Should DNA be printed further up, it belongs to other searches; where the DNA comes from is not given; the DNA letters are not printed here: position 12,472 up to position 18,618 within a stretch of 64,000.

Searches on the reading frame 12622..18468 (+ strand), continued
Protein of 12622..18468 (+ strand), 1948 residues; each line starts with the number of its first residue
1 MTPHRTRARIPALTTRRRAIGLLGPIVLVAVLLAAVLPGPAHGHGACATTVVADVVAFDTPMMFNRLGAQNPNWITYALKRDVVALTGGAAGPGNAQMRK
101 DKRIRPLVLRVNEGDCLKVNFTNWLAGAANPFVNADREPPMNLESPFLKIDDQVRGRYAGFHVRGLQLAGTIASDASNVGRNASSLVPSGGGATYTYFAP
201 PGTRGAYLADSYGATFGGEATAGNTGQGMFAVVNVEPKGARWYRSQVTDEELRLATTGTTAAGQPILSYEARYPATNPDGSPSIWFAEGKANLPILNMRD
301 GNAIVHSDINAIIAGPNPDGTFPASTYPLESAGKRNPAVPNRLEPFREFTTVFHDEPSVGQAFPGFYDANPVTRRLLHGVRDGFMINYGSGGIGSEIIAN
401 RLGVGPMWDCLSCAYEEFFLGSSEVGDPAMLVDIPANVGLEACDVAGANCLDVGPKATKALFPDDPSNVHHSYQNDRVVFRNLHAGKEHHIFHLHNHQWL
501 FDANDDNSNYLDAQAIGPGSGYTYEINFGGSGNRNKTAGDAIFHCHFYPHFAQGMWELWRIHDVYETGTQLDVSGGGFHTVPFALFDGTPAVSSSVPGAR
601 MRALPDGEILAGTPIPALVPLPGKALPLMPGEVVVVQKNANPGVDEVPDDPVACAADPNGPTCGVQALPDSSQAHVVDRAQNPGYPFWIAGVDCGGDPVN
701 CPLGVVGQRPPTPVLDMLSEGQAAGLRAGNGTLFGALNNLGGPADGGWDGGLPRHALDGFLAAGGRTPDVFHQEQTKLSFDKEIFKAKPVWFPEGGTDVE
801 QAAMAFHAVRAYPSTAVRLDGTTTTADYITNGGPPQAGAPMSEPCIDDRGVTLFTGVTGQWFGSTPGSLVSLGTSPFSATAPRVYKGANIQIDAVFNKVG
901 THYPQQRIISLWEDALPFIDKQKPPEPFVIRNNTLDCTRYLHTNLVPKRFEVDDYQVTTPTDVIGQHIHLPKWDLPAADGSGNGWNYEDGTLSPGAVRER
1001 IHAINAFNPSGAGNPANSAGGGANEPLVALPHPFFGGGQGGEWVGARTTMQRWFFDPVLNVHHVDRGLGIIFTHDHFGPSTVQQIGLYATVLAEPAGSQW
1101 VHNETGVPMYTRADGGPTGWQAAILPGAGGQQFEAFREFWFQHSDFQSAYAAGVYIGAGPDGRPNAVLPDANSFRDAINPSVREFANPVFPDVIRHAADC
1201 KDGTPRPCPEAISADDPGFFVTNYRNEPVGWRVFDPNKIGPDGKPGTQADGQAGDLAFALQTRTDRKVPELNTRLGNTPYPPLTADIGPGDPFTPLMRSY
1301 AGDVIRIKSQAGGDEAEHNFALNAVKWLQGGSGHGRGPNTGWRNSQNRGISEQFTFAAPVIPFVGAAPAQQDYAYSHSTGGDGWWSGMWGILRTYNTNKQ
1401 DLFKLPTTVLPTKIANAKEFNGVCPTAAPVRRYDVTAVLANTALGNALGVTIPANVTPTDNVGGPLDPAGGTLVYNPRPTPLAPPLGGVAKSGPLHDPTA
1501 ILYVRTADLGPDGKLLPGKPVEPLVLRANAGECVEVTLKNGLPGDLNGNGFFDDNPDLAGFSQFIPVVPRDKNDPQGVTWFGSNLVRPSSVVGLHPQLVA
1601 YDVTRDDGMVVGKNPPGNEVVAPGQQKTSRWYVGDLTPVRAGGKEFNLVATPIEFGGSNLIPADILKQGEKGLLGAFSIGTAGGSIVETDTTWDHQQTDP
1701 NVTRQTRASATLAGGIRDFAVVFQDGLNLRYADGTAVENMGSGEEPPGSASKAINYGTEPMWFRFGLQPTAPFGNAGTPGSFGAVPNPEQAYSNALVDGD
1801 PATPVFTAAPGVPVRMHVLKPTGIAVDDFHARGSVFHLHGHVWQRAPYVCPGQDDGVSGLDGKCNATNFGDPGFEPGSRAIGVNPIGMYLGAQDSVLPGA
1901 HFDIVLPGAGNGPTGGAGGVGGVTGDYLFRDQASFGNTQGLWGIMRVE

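Call 67: find_related_loci(query=window:12622-18468:+, collection=metagenome_contigs, flank=10000)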
Query window:12622-18468:+ (1948 aa) in metagenome_contigs; peptide patterns used: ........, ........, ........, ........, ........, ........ (x = any residue, [..] = any of these).
431 stretches matched a pattern; 354 encode a relative of the query (tblastn E <= 1e-3); the best 80 are kept; 80 distinct loci.
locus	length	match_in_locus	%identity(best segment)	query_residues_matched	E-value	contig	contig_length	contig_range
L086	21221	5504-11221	78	38-1948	0e+0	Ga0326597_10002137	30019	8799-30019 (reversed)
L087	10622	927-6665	72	40-1948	0e+0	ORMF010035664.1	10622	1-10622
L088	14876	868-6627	70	28-1948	0e+0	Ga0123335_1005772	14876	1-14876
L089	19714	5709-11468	70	28-1948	0e+0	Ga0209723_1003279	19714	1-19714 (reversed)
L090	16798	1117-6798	57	7-1944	0e+0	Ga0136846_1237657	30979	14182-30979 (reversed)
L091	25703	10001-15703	54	47-1948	0e+0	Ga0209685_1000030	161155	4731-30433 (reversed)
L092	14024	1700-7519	54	38-1948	0e+0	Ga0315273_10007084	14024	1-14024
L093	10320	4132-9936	54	17-1948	0e+0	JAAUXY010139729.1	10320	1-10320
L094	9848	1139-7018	54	47-1947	0e+0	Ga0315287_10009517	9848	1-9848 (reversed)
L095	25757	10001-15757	55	50-1948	0e+0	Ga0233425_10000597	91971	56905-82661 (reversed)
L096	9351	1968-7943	52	46-1948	0e+0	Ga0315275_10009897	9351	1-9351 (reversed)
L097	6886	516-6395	51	7-1948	0e+0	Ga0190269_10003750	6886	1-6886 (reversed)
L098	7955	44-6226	51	26-1948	0e+0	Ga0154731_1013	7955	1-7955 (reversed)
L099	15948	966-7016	51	27-1947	0e+0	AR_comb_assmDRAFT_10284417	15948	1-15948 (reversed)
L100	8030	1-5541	53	54-1948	0e+0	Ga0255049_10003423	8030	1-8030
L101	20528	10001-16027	50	47-1948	0e+0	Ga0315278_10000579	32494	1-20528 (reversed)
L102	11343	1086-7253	50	13-1948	0e+0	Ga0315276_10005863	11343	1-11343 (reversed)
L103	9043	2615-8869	49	26-1948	0e+0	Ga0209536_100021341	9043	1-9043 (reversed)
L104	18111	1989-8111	51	3-1948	0e+0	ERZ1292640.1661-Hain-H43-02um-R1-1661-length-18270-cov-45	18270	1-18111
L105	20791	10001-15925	51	4-1948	0e+0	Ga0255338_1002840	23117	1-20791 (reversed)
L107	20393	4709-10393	56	58-1947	0e+0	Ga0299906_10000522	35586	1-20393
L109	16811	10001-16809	49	47-1947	0e+0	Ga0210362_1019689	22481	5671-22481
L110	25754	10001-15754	55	46-1948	0e+0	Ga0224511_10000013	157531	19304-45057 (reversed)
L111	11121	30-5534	52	283-1947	0e+0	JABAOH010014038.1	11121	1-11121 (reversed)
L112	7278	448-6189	48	148-1948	0e+0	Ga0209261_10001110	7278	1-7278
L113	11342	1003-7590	46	18-1948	0e+0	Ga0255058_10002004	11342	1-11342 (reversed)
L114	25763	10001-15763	55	37-1947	0e+0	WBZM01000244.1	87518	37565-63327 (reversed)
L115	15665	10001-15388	47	1-1947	0e+0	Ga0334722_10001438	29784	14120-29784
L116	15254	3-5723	48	248-1948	0e+0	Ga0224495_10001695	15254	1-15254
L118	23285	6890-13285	49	17-1948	0e+0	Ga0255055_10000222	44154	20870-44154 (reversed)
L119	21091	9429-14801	46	26-1948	0e+0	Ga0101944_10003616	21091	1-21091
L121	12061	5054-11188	56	47-1948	0e+0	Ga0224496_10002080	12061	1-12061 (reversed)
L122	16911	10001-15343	43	15-1948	0e+0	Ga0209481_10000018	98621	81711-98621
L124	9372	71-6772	47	26-1948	0e+0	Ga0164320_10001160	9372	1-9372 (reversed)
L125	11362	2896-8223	44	50-1947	0e+0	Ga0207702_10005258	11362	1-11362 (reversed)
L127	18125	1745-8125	47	33-1948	0e+0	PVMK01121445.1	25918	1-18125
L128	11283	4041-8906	43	47-1948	0e+0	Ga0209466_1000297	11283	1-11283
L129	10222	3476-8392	43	47-1948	0e+0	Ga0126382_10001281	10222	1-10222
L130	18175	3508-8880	43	50-1947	0e+0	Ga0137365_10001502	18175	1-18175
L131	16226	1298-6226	44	4-1947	0e+0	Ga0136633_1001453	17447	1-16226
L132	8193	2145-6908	44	47-1947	0e+0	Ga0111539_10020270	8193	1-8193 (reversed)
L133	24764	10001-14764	44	36-1947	0e+0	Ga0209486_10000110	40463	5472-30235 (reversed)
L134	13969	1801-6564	44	47-1947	0e+0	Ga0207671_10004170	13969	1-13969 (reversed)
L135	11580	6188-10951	44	47-1947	0e+0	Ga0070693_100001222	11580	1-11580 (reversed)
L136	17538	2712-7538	44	24-1947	0e+0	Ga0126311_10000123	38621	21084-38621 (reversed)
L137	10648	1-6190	47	94-1948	0e+0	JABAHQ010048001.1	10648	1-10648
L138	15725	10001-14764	43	47-1947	0e+0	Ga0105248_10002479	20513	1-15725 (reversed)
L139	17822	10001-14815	43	27-1947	0e+0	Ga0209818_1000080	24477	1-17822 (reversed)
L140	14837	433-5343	43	16-1947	0e+0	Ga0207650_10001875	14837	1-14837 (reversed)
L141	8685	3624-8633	42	4-1948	0e+0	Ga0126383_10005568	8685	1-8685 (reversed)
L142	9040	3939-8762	44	29-1947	0e+0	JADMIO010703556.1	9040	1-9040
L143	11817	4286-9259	43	17-1947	0e+0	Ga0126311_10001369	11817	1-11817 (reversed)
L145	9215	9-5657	51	284-1948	0e+0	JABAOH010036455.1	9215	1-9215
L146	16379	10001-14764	44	36-1947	0e+0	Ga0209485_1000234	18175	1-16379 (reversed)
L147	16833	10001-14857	43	27-1947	0e+0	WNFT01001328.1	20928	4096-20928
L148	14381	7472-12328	43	27-1947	0e+0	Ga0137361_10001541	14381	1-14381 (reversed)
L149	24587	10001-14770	42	33-1947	0e+0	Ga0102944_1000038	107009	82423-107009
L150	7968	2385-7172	43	50-1947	0e+0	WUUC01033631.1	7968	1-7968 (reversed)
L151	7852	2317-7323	42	4-1948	0e+0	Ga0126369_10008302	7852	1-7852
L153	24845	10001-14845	43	19-1947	0e+0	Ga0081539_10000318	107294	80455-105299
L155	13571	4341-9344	43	29-1947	0e+0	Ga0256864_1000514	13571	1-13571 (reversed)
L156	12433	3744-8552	42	47-1947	0e+0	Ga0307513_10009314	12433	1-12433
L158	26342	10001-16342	47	13-1947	0e+0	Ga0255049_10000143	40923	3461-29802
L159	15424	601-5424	42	26-1947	0e+0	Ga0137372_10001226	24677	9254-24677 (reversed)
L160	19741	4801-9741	41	47-1947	0e+0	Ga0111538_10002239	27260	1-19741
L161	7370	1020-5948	41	47-1947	0e+0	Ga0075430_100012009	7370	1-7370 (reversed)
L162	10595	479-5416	42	21-1947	0e+0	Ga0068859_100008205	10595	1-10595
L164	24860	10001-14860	42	26-1948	0e+0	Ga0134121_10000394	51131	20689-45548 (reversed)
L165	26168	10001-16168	52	40-1948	0e+0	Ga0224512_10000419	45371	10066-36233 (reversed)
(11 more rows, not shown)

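Call 70: search_protein_families(library=pfam, proteins=[L030:21055-22026:+, L030:8728-9669:+, L030:15942-17990:+, L030:19481-21040:+, L030:17987-18634:+, L030:18631-19470:+], max_evalue=0.001)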
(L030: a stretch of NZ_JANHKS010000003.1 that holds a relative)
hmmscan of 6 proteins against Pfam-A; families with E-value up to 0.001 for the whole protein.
L030:21055-22026:+ (323 aa): 6 families
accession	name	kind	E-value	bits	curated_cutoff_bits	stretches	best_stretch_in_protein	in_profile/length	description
PF00639.27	Rotamase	-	1.7e-27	96.7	21.7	1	181-274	1-96/97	PPIC-type PPIASE domain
PF13616.12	Rotamase_3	-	1.1e-24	87.6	22.5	1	172-275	11-114/116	PPIC-type PPIASE domain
PF13624.11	SurA_N_3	-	1.4e-15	57.9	27.2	1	8-151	16-161/162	SurA-like N-terminal domain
PF13145.12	Rotamase_2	-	5.5e-12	47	27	1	161-279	1-111/121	PPIC-type PPIASE domain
PF13623.11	SurA_N_2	-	2e-10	41.1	28.5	1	5-126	11-138/145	SurA-like N-terminal domain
PF09312.16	SurA_N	-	2.8e-06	27.9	30.8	1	76-150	41-116/118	SurA N-terminal domain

L030:8728-9669:+ (313 aa): 1 family
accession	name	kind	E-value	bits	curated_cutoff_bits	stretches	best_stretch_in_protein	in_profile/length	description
PF01464.25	SLT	-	7.9e-28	96.8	21.3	1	185-279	4-104/117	Transglycosylase SLT domain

L030:15942-17990:+ (682 aa): 6 families
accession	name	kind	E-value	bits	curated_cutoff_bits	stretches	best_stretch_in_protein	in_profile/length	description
PF02239.22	Cytochrom_D1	-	3.1e-17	62.6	25.5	2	275-357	38-119/368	Cytochrome D1 heme domain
PF21783.3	YNCE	-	8.6e-16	58.6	27.1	1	189-320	202-331/339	YNCE-like beta-propeller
PF25174.1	Beta-prop_THOC3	-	7.2e-11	42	305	1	195-398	57-254/272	THOC3 beta-propeller domain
PF10282.15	Lactonase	-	1.6e-06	28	21.7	1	192-345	150-321/344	Lactonase, 7-bladed beta-propeller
PF23414.1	Beta-prop_EML_2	-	1.1e-05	25.3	90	0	193-294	6-103/266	Echinoderm microtubule-associated protein second beta-propeller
PF13115.11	YtkA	-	8.2e-05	23.6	25.9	0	583-640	25-84/85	YtkA-like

L030:19481-21040:+ (519 aa): 3 families
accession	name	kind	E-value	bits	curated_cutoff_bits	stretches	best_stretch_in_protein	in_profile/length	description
PF13458.12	Peripla_BP_6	-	3.9e-35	122.5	31.7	1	163-480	2-320/343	Periplasmic binding protein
PF00034.26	Cytochrom_C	-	0.00012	23.8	21.3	1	63-150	12-89/90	Cytochrome c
PF13433.12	Peripla_BP_5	-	0.00014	21.6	27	1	164-234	2-72/363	Periplasmic binding protein domain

L030:17987-18634:+ (215 aa): 2 families
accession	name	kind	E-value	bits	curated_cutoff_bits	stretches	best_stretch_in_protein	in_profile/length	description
PF02630.20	SCO1-SenC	-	1.5e-21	77.2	22.8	1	49-151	5-102/134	SCO1/SenC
PF00578.27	AhpC-TSA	-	0.00027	21.3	26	1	45-116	5-71/124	AhpC/TSA family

L030:18631-19470:+ (279 aa): 1 family
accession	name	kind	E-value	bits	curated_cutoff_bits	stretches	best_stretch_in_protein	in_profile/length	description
PF02630.20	SCO1-SenC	-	2e-16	60.6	22.8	1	126-226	6-100/134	SCO1/SenC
